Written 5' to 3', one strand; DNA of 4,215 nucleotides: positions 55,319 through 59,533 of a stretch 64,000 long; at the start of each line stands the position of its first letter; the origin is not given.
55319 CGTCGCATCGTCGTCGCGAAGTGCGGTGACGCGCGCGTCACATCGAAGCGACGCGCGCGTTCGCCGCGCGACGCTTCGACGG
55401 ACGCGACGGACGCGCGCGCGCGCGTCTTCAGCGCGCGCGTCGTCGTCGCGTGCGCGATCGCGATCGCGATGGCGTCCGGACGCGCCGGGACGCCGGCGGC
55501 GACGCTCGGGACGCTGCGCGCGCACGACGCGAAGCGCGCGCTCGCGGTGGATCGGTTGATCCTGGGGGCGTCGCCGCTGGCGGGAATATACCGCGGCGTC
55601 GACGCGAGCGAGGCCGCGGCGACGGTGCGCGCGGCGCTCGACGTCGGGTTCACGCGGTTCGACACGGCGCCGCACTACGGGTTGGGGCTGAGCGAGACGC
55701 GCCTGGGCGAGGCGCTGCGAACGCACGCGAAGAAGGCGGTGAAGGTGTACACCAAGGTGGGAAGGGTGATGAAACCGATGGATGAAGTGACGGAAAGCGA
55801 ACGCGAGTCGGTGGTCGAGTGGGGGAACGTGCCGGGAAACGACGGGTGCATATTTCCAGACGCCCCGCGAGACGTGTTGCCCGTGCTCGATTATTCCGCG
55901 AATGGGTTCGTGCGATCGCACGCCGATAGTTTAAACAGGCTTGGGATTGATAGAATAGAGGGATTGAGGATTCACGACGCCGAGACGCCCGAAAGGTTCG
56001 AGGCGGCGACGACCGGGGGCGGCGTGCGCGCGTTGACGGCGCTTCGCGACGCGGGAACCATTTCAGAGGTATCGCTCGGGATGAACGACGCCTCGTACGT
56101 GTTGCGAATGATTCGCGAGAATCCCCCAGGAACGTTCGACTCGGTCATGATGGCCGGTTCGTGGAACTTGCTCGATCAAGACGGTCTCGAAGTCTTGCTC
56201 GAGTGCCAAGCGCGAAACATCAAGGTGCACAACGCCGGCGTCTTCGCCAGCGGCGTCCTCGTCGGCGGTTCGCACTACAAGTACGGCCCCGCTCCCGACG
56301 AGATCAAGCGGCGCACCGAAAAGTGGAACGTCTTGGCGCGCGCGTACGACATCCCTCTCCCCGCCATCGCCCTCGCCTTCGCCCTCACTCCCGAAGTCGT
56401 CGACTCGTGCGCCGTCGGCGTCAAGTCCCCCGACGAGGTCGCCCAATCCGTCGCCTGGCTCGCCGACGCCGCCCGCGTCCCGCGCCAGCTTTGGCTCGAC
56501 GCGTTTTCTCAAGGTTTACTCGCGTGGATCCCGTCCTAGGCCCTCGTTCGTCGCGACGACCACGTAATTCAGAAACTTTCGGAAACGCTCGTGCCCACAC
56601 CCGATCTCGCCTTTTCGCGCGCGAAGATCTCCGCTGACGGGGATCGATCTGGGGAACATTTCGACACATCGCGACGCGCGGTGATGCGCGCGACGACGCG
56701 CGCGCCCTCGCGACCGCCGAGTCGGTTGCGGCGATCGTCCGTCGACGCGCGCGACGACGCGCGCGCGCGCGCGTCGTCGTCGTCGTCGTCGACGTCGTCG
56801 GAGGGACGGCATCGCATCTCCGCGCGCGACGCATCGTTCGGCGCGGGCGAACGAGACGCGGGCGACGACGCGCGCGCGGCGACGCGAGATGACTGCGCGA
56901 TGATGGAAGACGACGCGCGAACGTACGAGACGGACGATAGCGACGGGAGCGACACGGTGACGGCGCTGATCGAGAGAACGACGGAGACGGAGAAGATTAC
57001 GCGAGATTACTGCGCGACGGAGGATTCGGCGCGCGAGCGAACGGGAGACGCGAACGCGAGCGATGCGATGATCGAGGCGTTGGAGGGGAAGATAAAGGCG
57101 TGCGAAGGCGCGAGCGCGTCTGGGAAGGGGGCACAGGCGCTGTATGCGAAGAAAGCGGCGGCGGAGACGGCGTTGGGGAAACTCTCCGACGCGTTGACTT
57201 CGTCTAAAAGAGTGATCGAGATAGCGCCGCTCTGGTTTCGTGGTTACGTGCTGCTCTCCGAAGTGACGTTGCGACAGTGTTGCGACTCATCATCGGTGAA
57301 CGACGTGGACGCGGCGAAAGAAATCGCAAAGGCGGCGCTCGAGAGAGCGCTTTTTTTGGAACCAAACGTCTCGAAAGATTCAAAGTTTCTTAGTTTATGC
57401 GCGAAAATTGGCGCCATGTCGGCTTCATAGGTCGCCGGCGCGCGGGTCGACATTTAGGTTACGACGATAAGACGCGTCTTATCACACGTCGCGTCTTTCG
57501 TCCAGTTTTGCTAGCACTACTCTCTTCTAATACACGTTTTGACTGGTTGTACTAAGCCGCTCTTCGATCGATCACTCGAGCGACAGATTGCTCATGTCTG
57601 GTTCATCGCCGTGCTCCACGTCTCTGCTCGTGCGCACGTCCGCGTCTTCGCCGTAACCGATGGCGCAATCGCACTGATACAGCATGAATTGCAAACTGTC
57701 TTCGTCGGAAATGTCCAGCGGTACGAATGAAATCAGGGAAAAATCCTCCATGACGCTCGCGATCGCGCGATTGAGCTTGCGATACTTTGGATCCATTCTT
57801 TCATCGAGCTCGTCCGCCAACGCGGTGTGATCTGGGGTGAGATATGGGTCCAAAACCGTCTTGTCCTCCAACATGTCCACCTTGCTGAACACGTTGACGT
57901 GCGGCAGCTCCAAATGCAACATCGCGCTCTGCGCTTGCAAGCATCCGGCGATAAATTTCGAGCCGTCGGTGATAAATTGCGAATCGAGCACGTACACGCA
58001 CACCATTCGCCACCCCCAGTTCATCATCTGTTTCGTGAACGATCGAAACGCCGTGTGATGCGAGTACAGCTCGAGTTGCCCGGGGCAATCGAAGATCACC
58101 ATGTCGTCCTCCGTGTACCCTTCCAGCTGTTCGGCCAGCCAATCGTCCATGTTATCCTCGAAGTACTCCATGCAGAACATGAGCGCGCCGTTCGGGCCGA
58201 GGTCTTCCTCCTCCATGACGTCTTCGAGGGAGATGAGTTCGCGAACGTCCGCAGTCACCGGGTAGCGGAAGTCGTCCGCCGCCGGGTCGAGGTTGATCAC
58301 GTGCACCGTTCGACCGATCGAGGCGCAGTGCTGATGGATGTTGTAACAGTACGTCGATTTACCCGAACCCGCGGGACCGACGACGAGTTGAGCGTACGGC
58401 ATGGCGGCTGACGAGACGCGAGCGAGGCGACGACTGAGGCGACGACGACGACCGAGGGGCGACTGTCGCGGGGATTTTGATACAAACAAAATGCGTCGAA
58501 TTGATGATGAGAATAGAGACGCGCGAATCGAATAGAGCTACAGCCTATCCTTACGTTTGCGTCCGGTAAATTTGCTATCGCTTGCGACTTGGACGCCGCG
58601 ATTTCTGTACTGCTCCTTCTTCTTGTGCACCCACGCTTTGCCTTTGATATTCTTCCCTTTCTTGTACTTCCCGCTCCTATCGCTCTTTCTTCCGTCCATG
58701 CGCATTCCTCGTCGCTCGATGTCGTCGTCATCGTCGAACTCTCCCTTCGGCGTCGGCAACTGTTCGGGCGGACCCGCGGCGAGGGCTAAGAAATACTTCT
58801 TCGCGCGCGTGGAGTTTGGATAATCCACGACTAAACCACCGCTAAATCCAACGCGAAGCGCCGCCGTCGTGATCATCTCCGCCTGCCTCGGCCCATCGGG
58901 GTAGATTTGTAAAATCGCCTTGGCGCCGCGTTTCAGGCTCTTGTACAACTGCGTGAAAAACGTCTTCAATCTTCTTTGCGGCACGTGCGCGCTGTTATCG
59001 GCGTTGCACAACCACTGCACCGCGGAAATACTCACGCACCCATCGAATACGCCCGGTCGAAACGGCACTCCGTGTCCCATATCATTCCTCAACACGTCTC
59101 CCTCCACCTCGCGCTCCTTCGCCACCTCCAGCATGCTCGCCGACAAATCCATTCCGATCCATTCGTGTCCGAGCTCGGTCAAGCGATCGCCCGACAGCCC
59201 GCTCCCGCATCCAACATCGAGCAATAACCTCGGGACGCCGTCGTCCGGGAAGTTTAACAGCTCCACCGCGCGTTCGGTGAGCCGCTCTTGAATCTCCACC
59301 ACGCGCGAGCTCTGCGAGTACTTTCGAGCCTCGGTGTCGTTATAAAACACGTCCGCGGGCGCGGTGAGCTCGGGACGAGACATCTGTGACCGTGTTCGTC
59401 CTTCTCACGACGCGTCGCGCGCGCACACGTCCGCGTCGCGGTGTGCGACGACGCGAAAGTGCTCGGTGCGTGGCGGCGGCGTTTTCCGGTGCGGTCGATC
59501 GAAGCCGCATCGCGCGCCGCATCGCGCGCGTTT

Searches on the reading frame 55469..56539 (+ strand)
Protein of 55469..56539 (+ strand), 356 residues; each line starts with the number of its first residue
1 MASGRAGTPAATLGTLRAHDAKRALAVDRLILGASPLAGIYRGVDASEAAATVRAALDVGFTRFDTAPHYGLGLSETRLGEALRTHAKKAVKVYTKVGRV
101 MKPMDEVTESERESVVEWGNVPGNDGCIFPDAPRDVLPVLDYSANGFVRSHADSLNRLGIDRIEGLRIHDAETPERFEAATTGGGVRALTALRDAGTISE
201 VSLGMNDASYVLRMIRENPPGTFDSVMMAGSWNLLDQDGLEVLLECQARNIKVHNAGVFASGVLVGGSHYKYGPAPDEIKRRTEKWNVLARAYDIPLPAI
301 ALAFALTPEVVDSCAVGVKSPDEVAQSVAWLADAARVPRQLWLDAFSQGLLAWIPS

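Call 12: search_protein_families(library=pfam, proteins=[window:55469-56539:+], max_evalue=0.001)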
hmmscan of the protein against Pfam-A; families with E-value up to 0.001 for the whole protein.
window:55469-56539:+ (356 aa): 1 family
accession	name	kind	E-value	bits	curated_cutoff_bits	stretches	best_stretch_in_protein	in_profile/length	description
PF00248.27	Aldo_ket_red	-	5.7e-32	111.4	24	1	29-330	1-273/291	Aldo/keto reductase family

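Call 64: find_encoding_contigs(protein=window:55469-56539:+, flank=1500, max_places=10)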
Protein window:55469-56539:+ (356 aa): no gene with exactly this product is on record in the collection.

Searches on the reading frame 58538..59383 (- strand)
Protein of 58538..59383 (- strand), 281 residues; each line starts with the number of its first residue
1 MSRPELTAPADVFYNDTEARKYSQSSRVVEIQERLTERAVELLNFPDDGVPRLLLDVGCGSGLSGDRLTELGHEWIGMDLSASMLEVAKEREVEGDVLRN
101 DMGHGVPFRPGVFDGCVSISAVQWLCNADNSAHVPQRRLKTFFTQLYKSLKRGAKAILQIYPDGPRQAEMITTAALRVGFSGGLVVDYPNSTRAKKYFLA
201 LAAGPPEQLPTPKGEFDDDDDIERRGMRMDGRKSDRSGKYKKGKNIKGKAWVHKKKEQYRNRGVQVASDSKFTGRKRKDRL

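Call 19: search_protein_families(library=pfam, proteins=[window:58538-59383:-], max_evalue=0.01)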
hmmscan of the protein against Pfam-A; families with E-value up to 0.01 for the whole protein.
window:58538-59383:- (281 aa): 7 families
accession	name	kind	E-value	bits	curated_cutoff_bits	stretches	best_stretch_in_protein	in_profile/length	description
PF12589.13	WBS_methylT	-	5.4e-16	59.5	21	1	202-278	2-81/82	Methyltransferase involved in Williams-Beuren syndrome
PF08241.18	Methyltransf_11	-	6.4e-13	49.6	21.2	1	55-157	1-94/95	Methyltransferase domain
PF13649.12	Methyltransf_25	-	7.4e-12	46.2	27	1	55-151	2-94/97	Methyltransferase domain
PF08242.18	Methyltransf_12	-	2.8e-06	28.4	30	1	55-154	1-96/98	Methyltransferase domain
PF13847.12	Methyltransf_31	-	0.00027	21.1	27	1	54-92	7-48/145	Methyltransferase domain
PF02353.26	CMAS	-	0.0039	17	27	1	52-159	64-165/273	Mycolic acid cyclopropane synthetase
PF13489.12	Methyltransf_23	-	0.0055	16.9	27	1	44-97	14-61/164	Methyltransferase domain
